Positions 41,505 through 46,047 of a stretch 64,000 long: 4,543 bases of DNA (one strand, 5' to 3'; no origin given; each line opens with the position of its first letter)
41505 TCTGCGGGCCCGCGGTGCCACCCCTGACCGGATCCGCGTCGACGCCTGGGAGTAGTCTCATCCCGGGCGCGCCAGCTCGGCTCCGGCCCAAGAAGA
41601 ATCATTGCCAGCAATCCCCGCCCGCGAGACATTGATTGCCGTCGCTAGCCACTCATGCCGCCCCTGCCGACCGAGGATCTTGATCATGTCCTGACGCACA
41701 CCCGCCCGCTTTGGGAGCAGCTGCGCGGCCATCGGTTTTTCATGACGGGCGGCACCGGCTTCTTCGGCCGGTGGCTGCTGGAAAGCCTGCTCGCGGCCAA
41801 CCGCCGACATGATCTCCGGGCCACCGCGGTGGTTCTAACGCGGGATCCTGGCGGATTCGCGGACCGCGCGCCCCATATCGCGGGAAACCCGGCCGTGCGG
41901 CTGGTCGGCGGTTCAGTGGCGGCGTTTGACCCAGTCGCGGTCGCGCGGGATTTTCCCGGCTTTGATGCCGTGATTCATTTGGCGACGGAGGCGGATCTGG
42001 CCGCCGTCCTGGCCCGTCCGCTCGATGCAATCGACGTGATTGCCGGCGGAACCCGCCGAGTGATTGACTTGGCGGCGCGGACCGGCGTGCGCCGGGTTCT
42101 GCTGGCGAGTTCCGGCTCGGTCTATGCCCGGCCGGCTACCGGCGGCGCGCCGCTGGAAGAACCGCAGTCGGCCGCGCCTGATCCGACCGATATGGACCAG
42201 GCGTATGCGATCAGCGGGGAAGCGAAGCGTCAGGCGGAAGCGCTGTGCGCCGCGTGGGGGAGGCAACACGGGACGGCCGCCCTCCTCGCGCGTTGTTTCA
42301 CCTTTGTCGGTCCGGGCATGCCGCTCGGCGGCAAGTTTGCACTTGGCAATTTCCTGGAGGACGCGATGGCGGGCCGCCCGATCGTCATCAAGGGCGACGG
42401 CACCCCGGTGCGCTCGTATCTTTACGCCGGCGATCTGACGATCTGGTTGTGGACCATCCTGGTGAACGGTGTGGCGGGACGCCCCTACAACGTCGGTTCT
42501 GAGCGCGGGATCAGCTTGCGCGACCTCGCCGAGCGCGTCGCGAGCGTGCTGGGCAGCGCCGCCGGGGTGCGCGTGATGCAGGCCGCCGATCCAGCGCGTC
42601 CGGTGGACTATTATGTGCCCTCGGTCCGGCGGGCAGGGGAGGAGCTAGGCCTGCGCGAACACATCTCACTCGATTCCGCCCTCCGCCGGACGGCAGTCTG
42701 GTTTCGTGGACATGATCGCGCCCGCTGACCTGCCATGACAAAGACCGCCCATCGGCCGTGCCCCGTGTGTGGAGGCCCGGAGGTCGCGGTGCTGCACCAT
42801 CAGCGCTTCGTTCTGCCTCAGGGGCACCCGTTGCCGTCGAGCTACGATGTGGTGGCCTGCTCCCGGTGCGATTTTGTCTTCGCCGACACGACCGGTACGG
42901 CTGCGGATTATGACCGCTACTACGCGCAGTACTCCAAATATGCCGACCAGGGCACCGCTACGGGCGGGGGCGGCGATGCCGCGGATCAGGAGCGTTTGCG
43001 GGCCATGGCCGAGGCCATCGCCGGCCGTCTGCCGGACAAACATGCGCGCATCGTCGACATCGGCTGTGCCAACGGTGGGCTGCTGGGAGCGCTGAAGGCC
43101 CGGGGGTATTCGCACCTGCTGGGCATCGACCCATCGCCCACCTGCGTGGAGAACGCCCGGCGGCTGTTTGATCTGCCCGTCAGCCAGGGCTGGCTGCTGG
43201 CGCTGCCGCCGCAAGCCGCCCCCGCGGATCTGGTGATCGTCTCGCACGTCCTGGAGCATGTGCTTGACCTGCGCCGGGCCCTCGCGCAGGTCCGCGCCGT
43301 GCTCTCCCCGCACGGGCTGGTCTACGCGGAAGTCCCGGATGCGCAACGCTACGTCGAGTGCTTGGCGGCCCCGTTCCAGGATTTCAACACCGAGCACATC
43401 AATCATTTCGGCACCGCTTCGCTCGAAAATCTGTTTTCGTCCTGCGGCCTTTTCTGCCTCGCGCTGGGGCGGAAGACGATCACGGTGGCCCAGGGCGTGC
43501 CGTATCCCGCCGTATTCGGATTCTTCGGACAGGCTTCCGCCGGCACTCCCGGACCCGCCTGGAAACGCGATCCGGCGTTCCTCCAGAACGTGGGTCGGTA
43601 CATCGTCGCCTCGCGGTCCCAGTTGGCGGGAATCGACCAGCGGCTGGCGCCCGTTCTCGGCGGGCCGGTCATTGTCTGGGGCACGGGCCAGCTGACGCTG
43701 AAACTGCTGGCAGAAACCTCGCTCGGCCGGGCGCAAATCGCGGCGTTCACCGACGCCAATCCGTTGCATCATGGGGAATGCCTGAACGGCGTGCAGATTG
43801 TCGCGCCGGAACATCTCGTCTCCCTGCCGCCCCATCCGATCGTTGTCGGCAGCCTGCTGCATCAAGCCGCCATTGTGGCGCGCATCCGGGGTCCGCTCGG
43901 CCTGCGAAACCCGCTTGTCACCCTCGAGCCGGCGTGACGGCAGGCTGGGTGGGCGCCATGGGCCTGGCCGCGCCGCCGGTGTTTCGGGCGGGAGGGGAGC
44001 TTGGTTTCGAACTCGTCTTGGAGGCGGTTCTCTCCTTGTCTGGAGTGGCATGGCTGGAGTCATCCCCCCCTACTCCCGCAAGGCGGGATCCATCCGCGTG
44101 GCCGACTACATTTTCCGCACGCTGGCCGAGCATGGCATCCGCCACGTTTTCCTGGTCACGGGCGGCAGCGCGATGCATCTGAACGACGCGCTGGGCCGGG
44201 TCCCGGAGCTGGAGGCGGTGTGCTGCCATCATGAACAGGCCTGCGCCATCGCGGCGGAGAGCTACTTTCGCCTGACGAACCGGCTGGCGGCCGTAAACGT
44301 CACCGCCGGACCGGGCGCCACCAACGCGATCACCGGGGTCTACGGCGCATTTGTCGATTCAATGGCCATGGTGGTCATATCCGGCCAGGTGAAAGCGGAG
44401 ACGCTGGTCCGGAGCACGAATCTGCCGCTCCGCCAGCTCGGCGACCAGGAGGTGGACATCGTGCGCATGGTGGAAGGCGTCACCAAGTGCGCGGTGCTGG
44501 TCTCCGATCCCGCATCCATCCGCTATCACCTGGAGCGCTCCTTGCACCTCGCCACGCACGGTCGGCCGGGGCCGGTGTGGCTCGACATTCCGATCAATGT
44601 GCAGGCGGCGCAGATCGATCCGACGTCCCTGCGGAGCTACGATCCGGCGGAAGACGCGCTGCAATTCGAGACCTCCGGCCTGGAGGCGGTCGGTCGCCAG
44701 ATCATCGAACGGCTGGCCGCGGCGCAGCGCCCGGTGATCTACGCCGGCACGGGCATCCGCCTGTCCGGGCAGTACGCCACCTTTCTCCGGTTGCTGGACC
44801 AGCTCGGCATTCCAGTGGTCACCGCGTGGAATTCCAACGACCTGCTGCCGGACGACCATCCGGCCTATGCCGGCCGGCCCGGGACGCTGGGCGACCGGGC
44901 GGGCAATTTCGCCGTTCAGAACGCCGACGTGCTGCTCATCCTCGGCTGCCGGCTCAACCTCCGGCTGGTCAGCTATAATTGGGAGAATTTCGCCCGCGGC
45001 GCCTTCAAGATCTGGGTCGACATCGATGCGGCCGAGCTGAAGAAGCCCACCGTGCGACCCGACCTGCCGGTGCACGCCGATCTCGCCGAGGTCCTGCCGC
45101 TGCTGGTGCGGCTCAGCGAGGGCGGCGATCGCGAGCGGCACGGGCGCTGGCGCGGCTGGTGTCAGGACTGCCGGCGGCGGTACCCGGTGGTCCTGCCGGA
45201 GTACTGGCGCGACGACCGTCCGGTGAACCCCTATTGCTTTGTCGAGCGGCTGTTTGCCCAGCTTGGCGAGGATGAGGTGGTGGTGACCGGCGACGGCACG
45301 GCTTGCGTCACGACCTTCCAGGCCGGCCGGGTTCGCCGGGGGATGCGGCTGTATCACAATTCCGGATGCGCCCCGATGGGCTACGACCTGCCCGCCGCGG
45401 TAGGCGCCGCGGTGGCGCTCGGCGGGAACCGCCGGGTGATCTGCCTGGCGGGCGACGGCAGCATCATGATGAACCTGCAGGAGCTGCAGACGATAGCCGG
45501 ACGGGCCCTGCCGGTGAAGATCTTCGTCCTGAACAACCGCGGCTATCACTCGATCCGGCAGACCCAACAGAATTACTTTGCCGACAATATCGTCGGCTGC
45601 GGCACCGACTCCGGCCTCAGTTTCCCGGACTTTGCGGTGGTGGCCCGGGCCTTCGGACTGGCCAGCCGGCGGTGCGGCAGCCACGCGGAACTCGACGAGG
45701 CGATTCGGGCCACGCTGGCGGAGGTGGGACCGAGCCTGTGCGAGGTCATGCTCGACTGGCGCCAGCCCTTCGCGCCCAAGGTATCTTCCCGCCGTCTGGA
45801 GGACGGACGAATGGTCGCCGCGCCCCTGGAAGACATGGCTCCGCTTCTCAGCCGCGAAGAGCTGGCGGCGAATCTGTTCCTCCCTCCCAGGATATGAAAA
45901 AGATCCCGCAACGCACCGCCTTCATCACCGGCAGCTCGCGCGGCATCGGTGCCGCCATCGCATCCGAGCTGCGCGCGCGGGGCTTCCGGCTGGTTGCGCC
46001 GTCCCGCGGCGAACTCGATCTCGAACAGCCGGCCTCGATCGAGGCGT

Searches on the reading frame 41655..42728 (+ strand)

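Call 29: search_protein_families(library=pfam, proteins=[window:41655-42728:+], max_evalue=0.001)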
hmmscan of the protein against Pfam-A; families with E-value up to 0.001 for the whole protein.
window:41655-42728:+ (357 aa): 5 families
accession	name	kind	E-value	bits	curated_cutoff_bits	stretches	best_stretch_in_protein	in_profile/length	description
PF01370.27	Epimerase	-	2e-35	122.8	20.9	1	29-281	2-240/240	NAD dependent epimerase/dehydratase family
PF16363.11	GDP_Man_Dehyd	-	2.3e-18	67.2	27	1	30-345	2-331/332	GDP-mannose 4,6 dehydratase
PF01073.25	3Beta_HSD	-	1.4e-09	37.9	22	1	30-198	2-157/280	3-beta hydroxysteroid dehydrogenase/isomerase family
PF13460.12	NAD_binding_10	-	5.7e-09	36.5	27.2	1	32-161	1-107/184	NAD(P)H-binding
PF07993.18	NAD_binding_4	-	9e-08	32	20.1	0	31-51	2-22/258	Male sterility protein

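Call 72: search_protein_families(library=ncbifam, proteins=[window:41655-42728:+], max_evalue=1e-10)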
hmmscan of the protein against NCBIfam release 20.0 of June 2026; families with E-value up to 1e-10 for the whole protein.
window:41655-42728:+ (357 aa): 3 families
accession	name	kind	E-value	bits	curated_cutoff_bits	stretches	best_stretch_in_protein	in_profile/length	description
TIGR01181.1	dTDP_gluc_dehyt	equivalog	5e-23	81.7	365.1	1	28-355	2-316/321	dTDP-glucose 4,6-dehydratase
TIGR04180.1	EDH_00030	hypoth_equivalog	1.7e-13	50.3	475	1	29-317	2-272/297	NAD-dependent 4,6-dehydratase LegB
TIGR01179.1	galE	equivalog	5.5e-12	45.2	262.3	0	29-174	3-140/332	UDP-glucose 4-epimerase GalE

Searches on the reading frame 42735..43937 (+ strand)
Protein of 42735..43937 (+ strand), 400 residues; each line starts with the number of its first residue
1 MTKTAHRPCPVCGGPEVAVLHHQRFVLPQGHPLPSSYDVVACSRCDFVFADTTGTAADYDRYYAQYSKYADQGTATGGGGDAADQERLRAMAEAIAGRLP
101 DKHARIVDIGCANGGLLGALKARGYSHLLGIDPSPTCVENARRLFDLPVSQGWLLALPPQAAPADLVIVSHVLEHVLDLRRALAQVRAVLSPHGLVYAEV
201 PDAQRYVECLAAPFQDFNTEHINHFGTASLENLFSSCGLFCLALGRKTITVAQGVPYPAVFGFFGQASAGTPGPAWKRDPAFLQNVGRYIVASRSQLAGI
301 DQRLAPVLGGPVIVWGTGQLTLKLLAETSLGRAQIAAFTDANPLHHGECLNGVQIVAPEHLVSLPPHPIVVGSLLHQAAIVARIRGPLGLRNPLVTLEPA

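Call 29: search_protein_families(library=pfam, proteins=[window:42735-43937:+], max_evalue=0.001)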
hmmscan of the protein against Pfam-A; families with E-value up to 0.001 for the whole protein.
window:42735-43937:+ (400 aa): 5 families
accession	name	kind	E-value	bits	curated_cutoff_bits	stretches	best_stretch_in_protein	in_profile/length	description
PF13489.12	Methyltransf_23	-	2.3e-21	76.6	27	1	87-239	5-159/164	Methyltransferase domain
PF08241.18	Methyltransf_11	-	6.6e-14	52.8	21.2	1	107-197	1-94/95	Methyltransferase domain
PF13649.12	Methyltransf_25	-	7e-14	52.7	27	1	106-194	1-97/97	Methyltransferase domain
PF08242.18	Methyltransf_12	-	1.2e-12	48.8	30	1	107-195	1-97/98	Methyltransferase domain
PF13847.12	Methyltransf_31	-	7.1e-09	35.9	27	1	101-205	2-116/145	Methyltransferase domain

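Call 72: search_protein_families(library=ncbifam, proteins=[window:42735-43937:+], max_evalue=1e-10)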
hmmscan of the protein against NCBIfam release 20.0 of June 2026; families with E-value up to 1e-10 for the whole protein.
window:42735-43937:+ (400 aa): 1 family
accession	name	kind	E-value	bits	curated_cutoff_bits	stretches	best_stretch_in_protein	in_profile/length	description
NF045667.1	MTase_DVU1556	equivalog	7.7e-11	41.8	155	0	98-196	20-117/213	DVU_1556 family methyltransferase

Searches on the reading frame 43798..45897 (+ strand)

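Call 29: search_protein_families(library=pfam, proteins=[window:43798-45897:+], max_evalue=0.001)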
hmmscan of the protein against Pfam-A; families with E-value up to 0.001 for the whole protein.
window:43798-45897:+ (699 aa): 3 families
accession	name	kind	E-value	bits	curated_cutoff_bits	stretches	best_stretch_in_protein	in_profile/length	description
PF02776.23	TPP_enzyme_N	-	9.5e-35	119.4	26.8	1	100-213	2-107/119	Thiamine pyrophosphate enzyme, N-terminal TPP binding domain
PF02775.26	TPP_enzyme_C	-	1.5e-34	119.4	21.9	1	500-650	3-151/151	Thiamine pyrophosphate enzyme, C-terminal TPP binding domain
PF00205.28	TPP_enzyme_M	-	3e-32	111.6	30.4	1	301-434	3-135/137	Thiamine pyrophosphate enzyme, central domain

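Call 72: search_protein_families(library=ncbifam, proteins=[window:44050-45897:+], max_evalue=1e-10)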
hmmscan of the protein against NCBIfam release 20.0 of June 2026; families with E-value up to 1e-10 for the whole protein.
window:44050-45897:+ (615 aa): 51 families (the best 25 are shown)
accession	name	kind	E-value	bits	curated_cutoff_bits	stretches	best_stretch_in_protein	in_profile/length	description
NF006524.0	PRK08978.1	equivalog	2.2e-100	336.5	738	1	18-579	4-535/548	acetolactate synthase 2 catalytic subunit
TIGR00118.1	acolac_lg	equivalog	2.7e-99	333.2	538.35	1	17-578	3-544/557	biosynthetic-type acetolactate synthase large subunit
NF006016.1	PRK08155.1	equivalog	4.4e-95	319.2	870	1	18-578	6-542/554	acetolactate synthase large subunit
NF004710.0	PRK06048.1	equivalog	1.6e-88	297.6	976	1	13-578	6-547/561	acetolactate synthase large subunit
NF004919.0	PRK06276.1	equivalog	3.3e-87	293.2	866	1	17-570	3-540/582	acetolactate synthase large subunit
NF005860.0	PRK07789.1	equivalog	3.6e-86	289.8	881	1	14-555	33-564/615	acetolactate synthase large subunit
NF006581.0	PRK09107.1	equivalog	3.4e-85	286.5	974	1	15-581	11-566/595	acetolactate synthase 3 large subunit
NF006052.0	PRK08199.1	subfamily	9.4e-84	281.7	539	1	17-572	10-541/559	thiamine pyrophosphate protein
NF005651.0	PRK07418.1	subfamily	1.6e-83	280.9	942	1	17-580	21-571/617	acetolactate synthase large subunit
NF006319.0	PRK08527.1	equivalog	7.9e-81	272.2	905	1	18-579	7-549/565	acetolactate synthase large subunit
NF005584.0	PRK07282.1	equivalog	1.4e-80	271.5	970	1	18-581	13-553/566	acetolactate synthase large subunit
NF005058.0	PRK06466.1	equivalog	4.2e-80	269.8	951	1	18-557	7-535/574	acetolactate synthase 3 large subunit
NF005228.0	PRK06725.1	equivalog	2.4e-79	267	991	1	16-578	17-555/571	acetolactate synthase large subunit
NF005824.0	PRK07710.1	equivalog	9.9e-76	255.3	976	1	17-570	19-550/573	acetolactate synthase large subunit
NF006525.0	PRK08979.1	equivalog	1.2e-74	251.7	1084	1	17-557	6-533/572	acetolactate synthase 3 large subunit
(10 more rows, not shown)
